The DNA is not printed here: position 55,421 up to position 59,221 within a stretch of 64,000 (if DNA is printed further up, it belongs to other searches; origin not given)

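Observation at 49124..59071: Tandem array of three paralogous hybrid sensor kinases inserted between yejE and yejF; two copies carry only in-frame TAG/TAA codons (two verified at Gln positions) and a pair of compensating frameshifts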

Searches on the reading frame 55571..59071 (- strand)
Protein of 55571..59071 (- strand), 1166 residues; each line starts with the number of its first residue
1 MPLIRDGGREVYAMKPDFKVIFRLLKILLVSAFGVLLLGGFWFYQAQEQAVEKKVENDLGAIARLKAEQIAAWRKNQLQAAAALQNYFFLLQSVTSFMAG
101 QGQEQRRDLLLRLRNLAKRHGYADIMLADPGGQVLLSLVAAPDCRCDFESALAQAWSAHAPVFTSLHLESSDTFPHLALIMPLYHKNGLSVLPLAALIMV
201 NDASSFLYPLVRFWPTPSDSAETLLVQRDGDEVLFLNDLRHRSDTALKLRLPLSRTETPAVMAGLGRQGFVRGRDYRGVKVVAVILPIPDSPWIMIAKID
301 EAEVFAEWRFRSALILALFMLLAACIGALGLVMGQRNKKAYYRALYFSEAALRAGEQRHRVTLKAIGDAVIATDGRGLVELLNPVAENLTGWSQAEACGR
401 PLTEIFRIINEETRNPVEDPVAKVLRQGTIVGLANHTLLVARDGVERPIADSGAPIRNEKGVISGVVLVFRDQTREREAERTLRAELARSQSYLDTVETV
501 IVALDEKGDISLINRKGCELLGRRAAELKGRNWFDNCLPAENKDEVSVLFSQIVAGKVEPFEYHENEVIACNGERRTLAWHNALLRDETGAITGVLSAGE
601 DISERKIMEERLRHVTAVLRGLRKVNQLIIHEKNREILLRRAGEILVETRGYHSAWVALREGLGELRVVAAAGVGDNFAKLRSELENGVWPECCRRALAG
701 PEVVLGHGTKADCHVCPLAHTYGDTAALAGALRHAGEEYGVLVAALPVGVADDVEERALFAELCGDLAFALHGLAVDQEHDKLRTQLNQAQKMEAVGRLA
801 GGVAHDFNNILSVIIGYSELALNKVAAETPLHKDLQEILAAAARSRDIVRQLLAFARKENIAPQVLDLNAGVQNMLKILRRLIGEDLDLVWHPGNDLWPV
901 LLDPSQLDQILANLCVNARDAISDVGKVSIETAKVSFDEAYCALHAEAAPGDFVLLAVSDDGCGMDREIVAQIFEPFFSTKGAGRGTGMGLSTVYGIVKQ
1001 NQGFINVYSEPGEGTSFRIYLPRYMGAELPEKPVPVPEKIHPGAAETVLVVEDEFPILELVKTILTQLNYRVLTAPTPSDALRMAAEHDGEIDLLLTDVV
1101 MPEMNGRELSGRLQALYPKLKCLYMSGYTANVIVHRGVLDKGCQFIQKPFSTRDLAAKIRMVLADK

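Call 8: search_protein_families(library=pfam, proteins=[window:55571-59071:-])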
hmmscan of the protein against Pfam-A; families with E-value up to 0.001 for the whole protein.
window:55571-59071:- (1166 aa): 11 families
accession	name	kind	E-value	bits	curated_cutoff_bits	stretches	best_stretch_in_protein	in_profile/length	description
PF00989.32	PAS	-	8.7e-25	87.4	22.6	2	361-472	5-112/113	PAS fold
PF08448.16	PAS_4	-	2.4e-22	79.7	23.1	2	364-477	2-109/110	PAS fold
PF02518.31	HATPase_c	-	1.3e-20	74.3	26.4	1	903-1023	2-109/111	Histidine kinase-, DNA gyrase B-, and HSP90-like ATPase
PF00072.30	Response_reg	-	1.1e-18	67.8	30.2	1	1048-1160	1-111/111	Response regulator receiver domain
PF13426.13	PAS_9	-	1.7e-17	64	27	2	369-474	3-102/103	PAS domain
PF08447.18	PAS_3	-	1.9e-09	38.1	25.6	0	383-467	5-86/89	PAS fold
PF00512.31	HisKA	-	2.7e-09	37.4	26.9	1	797-860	3-65/66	His Kinase A (phospho-acceptor) domain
PF13188.13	PAS_8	-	3.9e-09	36.5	21.8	0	358-414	2-55/65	PAS domain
PF24820.1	Diguanyl_cycl_sensor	-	2.4e-08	34.3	28.1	1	498-569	6-78/109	Diguanylate cyclase-like sensor domain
PF02743.24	dCache_1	-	0.0001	22.4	45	1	50-296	2-238/240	Cache domain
PF13185.12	GAF_2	-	0.0006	20.5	28.6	1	633-772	2-136/136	GAF domain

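Call 9: find_encoding_contigs(protein=window:55571-59071:-, flank=10000, max_places=10)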
Protein window:55571-59071:- (1166 aa): 4 contigs read that carry it; 3 places shown.
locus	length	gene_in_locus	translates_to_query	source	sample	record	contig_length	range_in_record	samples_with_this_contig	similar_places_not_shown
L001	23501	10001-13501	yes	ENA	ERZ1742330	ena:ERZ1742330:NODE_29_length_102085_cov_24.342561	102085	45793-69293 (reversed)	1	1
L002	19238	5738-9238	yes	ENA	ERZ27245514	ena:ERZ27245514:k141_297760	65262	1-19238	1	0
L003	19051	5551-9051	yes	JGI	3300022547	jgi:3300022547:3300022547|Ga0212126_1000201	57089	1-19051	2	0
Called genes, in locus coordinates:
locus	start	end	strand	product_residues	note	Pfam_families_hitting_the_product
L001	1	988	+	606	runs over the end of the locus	-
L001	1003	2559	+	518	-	PF01841:Transglut_core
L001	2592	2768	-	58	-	-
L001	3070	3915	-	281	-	PF02518:HATPase_c, PF00072:Response_reg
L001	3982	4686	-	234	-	PF00512:HisKA (faint)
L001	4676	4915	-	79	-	-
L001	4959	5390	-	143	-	PF00497:SBP_bac_3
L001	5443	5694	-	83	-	PF01541:GIY-YIG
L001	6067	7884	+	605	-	PF00496:SBP_bac_5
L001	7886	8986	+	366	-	PF19300:BPD_transp_1_N (faint), PF00528:BPD_transp_1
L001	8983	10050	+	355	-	PF00528:BPD_transp_1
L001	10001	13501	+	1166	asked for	PF00989:PAS, PF08448:PAS_4, PF13426:PAS_9, PF00989:PAS, PF08448:PAS_4, PF00512:HisKA, PF02518:HATPase_c, PF00072:Response_reg, +4 more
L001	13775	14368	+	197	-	PF12729:4HB_MCP_1 (weak)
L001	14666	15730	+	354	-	PF01590:GAF (weak), PF13185:GAF_2, PF00512:HisKA, PF02518:HATPase_c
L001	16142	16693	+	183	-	PF00072:Response_reg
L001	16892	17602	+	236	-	PF00072:Response_reg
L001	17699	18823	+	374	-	PF13185:GAF_2 (weak), PF13188:PAS_8 (weak), PF13426:PAS_9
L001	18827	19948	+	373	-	PF00512:HisKA (weak), PF02518:HATPase_c, PF00072:Response_reg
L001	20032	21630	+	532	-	PF13191:AAA_16 (faint), PF00005:ABC_tran, PF01078:Mg_chelatase (faint), PF02463:SMC_N (weak), PF13401:AAA_22 (faint), PF13555:AAA_29 (faint), PF20720:nSTAND3 (faint), PF00005:ABC_tran, +2 more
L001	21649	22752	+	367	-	PF00070:Pyr_redox (faint), PF07992:Pyr_redox_2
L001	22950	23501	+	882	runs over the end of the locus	PF00690:Cation_ATPase_N, PF00122:E1-E2_ATPase, PF00702:Hydrolase, PF13246:Cation_ATPase, PF08282:Hydrolase_3 (weak), PF00689:Cation_ATPase_C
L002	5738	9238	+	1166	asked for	PF00989:PAS, PF08448:PAS_4, PF13426:PAS_9, PF00989:PAS, PF08448:PAS_4, PF00512:HisKA, PF02518:HATPase_c, PF00072:Response_reg, +4 more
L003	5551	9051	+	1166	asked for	PF00989:PAS, PF08448:PAS_4, PF13426:PAS_9, PF00989:PAS, PF08448:PAS_4, PF00512:HisKA, PF02518:HATPase_c, PF00072:Response_reg, +4 more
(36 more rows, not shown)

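Call 20: list_cluster_members(proteins=[window:55571-59071:-, window:47442-49043:-, window:43474-46122:-, window:49124-50245:-, window:36671-39325:-])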
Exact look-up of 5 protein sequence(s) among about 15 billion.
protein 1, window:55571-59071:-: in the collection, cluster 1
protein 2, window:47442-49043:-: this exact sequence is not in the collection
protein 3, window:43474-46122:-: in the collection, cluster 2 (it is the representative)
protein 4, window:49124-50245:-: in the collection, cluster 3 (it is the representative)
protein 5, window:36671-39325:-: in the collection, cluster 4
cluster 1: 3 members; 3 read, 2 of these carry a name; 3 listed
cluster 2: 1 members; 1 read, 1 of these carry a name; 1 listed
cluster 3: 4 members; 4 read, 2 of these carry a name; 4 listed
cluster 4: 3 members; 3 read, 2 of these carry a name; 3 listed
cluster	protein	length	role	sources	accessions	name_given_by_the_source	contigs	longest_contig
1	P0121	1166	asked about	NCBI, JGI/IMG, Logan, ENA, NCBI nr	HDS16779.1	MAG TPA: PAS domain S-box protein [Proteobacteria bacterium] | PAS domain S-box protein [Pseudomonadota bacterium]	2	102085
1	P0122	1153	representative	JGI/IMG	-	-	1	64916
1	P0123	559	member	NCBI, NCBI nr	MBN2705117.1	MAG: response regulator [Deltaproteobacteria bacterium] | response regulator [Deltaproteobacteria bacterium]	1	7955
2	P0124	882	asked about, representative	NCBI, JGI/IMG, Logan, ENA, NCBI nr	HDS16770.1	MAG TPA: cation-translocating P-type ATPase [Proteobacteria bacterium] | cation-translocating P-type ATPase [Pseudomonadota bacterium]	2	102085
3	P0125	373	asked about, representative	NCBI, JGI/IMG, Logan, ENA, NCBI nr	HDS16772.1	MAG TPA: response regulator [Proteobacteria bacterium] | response regulator [Pseudomonadota bacterium]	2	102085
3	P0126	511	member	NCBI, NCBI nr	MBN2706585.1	MAG: PAS domain S-box protein, partial [Deltaproteobacteria bacterium] | PAS domain S-box protein [Deltaproteobacteria bacterium]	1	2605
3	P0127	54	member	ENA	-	-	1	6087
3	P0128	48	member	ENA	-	-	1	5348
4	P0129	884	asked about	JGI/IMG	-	-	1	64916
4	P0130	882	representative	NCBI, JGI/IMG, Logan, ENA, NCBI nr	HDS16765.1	MAG TPA: alanine--tRNA ligase [Proteobacteria bacterium] | alanine--tRNA ligase [Pseudomonadota bacterium]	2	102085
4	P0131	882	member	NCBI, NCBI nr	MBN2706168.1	MAG: alanine--tRNA ligase [Deltaproteobacteria bacterium] | alanine--tRNA ligase [Deltaproteobacteria bacterium]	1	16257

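Call 22: find_encoding_contigs(protein=P0123, flank=10000, max_places=5)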
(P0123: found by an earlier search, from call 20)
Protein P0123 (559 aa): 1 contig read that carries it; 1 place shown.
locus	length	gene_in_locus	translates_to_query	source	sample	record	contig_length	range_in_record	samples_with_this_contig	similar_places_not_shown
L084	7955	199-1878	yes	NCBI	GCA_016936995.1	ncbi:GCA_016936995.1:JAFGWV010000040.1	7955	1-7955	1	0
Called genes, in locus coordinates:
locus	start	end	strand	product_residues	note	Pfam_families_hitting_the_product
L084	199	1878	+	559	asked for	PF00512:HisKA, PF02518:HATPase_c, PF00072:Response_reg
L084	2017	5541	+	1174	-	PF12729:4HB_MCP_1, PF00672:HAMP, PF01590:GAF, PF13185:GAF_2, PF13492:GAF_3 (weak), PF00512:HisKA, PF02518:HATPase_c, PF00072:Response_reg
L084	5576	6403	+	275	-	PF03705:CheR_N, PF01739:CheR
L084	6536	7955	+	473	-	PF00072:Response_reg, PF08448:PAS_4 (faint)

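Call 23: find_encoding_contigs(protein=P0126, flank=10000, max_places=5)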
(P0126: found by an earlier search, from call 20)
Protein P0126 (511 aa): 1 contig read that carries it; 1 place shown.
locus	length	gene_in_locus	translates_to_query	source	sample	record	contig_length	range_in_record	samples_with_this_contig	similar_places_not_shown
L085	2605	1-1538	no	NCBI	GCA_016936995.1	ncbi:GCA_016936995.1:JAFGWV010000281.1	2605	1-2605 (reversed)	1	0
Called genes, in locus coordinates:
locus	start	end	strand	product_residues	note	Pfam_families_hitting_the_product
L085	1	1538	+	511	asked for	PF00989:PAS (faint), PF13188:PAS_8 (weak), PF13426:PAS_9, PF00512:HisKA, PF02518:HATPase_c, PF00072:Response_reg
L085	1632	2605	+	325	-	PF00005:ABC_tran, PF02463:SMC_N (weak)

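Call 41: find_related_loci(query=L084:2017-5538:+, collection=metagenome_contigs, flank=10000)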
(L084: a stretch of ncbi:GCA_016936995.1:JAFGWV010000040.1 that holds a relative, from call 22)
Query L084:2017-5538:+ (1174 aa) in metagenome_contigs; peptide patterns used: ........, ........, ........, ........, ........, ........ (x = any residue, [..] = any of these).
600 stretches matched a pattern (row limit reached: there are more); 563 encode a relative of the query (tblastn E <= 1e-3); the best 80 are kept; 80 distinct loci.
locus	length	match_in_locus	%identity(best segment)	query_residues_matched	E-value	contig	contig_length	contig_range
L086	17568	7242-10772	49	5-1174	0e+0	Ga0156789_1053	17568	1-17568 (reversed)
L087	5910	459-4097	46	1-1174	0e+0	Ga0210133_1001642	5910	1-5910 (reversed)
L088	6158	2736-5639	48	246-1174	0e+0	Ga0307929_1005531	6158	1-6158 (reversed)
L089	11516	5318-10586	44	174-1172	0e+0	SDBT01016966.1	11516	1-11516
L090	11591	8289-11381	47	175-1172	0e+0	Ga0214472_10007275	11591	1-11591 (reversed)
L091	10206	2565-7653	44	197-1172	0e+0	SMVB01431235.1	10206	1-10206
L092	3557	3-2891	49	248-1174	0e+0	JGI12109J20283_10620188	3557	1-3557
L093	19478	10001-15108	43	222-1172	0e+0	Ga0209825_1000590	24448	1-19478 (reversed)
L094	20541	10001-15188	43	231-1172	0e+0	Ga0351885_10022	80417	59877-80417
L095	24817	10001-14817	39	193-1174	0e+0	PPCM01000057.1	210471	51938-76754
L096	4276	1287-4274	42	218-1147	0e+0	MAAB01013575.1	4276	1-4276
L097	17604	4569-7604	42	193-1174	0e+0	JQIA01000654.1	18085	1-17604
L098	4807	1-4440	46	284-1172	0e+0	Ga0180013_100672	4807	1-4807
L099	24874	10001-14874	43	193-1174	0e+0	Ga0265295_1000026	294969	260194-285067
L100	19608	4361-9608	42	198-1172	0e+0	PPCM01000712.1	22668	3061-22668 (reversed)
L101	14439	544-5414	42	201-1174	0e+0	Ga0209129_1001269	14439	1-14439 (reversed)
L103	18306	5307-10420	39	120-1174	0e+0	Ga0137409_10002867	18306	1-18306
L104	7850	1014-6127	39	120-1174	0e+0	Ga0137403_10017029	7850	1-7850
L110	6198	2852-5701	41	260-1174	0e+0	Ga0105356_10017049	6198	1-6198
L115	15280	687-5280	41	261-1174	0e+0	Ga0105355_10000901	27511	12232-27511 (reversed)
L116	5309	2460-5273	43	262-1174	0e+0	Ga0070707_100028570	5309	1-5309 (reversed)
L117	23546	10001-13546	48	3-1174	0e+0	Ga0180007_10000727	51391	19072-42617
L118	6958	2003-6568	39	217-1174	0e+0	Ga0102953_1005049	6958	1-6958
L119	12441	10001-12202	46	438-1174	0e+0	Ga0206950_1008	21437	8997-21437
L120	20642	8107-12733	36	195-1174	0e+0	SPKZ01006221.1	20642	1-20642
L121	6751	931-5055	39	222-1174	0e+0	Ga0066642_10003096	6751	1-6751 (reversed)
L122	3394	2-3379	65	691-1174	0e+0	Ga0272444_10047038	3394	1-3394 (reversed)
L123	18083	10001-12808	40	260-1174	0e+0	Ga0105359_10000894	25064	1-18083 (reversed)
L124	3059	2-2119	46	496-1174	0e+0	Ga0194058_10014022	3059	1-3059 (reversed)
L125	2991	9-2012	49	513-1174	0e+0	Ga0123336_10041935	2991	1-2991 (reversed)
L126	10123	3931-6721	46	473-1174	0e+0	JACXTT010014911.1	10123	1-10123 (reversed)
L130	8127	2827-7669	36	245-1174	0e+0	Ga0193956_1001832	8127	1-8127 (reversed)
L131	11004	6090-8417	42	418-1174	0e+0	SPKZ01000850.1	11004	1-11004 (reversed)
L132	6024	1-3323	65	731-1174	2e-176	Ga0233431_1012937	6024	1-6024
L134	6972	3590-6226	34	246-1174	1e-164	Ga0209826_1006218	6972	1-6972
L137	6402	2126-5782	34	222-1174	4e-150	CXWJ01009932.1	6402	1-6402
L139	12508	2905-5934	31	117-1174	7e-140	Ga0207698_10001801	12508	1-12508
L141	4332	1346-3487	36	196-1174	6e-127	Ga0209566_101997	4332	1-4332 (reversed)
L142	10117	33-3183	49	481-1174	3e-124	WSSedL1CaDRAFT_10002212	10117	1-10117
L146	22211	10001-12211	35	193-1174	4e-125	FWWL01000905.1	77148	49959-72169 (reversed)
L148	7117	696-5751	28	1-1174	2e-110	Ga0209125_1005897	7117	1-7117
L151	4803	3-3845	41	492-1174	8e-108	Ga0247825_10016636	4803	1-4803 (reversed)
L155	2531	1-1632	37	386-1174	2e-100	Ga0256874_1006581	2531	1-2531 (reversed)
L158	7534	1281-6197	31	193-1174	2e-91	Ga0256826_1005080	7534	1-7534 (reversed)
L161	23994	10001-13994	48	258-1174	0e+0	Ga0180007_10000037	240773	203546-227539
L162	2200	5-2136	49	632-1174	5e-88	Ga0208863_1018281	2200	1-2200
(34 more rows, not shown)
